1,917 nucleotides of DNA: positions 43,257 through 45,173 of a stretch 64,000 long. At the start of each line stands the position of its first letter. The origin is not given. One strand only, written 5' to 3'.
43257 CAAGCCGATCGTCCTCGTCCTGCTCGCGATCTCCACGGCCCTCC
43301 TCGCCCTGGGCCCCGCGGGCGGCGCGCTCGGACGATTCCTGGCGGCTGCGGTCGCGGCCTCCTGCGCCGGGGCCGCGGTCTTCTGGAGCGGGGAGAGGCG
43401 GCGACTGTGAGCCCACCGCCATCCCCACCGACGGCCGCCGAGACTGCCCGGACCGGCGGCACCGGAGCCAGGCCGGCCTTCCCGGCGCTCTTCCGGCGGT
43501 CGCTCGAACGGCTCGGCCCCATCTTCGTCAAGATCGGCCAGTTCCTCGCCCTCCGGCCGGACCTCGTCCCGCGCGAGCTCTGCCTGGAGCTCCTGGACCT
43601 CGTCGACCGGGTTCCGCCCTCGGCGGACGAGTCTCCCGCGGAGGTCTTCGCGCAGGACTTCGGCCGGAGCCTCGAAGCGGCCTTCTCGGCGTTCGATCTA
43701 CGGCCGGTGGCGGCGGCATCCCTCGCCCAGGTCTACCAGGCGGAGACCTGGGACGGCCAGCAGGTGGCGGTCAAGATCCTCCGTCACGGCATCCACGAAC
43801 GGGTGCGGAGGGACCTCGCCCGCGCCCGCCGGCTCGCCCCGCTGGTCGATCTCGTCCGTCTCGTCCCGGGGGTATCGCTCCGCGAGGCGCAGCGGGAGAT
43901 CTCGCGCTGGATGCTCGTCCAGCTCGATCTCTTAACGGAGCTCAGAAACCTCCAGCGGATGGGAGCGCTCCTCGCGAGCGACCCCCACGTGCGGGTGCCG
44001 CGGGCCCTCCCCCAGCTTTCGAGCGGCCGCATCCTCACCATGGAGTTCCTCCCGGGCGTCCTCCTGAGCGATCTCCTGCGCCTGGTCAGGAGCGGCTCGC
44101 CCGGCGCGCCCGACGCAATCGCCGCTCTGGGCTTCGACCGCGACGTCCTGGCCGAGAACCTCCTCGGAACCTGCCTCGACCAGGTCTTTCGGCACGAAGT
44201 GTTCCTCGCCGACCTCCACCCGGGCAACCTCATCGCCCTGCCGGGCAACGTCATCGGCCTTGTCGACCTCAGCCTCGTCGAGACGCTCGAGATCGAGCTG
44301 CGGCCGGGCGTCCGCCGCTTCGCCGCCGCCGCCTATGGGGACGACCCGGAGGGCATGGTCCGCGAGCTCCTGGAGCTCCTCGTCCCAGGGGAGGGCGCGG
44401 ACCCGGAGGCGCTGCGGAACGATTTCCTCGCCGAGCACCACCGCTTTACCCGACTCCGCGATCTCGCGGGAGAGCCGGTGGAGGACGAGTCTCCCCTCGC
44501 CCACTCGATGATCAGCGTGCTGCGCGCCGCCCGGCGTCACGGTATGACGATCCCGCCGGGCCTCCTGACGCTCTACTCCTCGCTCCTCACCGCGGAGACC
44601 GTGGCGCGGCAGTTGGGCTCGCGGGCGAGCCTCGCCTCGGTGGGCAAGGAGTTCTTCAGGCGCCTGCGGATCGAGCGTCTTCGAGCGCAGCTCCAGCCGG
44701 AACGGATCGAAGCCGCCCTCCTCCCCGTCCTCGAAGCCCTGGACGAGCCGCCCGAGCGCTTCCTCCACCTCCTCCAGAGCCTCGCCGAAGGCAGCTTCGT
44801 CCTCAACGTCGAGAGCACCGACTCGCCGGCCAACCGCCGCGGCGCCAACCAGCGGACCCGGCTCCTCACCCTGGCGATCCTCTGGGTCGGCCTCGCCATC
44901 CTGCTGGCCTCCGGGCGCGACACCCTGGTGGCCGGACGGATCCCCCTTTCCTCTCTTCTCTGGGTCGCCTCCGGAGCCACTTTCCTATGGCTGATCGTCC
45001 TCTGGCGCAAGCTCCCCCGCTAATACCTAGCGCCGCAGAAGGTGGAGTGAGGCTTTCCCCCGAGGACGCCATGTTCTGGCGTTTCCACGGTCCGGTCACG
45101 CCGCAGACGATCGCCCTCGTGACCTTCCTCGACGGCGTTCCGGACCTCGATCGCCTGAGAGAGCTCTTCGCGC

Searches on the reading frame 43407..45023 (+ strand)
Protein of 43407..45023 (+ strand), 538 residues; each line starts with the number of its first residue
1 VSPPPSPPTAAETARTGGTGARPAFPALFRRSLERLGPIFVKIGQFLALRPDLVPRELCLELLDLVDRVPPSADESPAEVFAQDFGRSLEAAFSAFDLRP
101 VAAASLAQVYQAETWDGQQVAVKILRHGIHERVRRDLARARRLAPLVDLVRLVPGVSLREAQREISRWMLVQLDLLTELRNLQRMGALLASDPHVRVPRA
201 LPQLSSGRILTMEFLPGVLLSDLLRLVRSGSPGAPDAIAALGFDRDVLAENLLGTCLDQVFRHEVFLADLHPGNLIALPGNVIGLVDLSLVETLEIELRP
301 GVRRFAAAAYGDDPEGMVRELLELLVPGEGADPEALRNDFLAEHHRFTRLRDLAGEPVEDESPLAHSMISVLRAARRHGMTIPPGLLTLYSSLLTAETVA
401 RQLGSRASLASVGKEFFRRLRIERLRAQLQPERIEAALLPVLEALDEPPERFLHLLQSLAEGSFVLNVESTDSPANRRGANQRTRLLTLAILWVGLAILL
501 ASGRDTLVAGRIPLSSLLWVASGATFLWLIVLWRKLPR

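Call 63: find_homologous_proteins(query=window:43407-45023:+, max_evalue=1e-30)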
Query window:43407-45023:+ (538 aa): 194 proteins with E <= 1e-30 among 8000 candidates; the best 120 are listed.
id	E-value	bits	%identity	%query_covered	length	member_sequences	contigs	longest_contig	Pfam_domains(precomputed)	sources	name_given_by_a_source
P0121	0.0e+0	1154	100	100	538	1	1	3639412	PF27536.1,PF03109.23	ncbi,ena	-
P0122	2.2e-161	556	52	95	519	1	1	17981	PF03109.23,PF01636.30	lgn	-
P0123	1.3e-151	524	51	94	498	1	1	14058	PF03109.23,PF01636.30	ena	-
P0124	2.0e-145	504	50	95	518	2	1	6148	PF03109.23,PF01636.30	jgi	jgi:ubiquinone biosynthesis protein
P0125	4.9e-139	483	50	96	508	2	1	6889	PF03109.23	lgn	-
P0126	1.5e-131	458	47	100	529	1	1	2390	PF03109.23,PF01636.30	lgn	-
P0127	1.4e-125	438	48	96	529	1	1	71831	PF03109.23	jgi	jgi:ubiquinone biosynthesis protein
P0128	3.5e-125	437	46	94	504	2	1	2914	PF03109.23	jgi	jgi:ubiquinone biosynthesis protein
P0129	5.4e-124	433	44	97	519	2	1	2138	PF03109.23,PF01636.30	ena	-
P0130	2.8e-122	427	47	95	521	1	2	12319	PF27536.1,PF03109.23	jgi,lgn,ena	-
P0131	4.2e-122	427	44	93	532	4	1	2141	PF03109.23,PF01636.30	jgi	jgi:ubiquinone biosynthesis protein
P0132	8.1e-120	419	44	94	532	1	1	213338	PF00069.32,PF03109.23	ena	-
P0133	1.8e-119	418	44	96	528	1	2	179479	PF03109.23,PF01636.30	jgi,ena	jgi:ubiquinone biosynthesis protein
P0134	2.9e-119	417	45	97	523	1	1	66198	PF03109.23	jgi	jgi:ubiquinone biosynthesis protein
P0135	4.6e-119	417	44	93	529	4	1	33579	PF03109.23,PF01636.30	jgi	jgi:ubiquinone biosynthesis protein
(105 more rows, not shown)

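Call 64: find_encoding_contigs(protein=P0121, flank=10000, max_places=3)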
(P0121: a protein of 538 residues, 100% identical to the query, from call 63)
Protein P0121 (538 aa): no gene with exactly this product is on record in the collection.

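Call 65: list_cluster_members(proteins=[P0121])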
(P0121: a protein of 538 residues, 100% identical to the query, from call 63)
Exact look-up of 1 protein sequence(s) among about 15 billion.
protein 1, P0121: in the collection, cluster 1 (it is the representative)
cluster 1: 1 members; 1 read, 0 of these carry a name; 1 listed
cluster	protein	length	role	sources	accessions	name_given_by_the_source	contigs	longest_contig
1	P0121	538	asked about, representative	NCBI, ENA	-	-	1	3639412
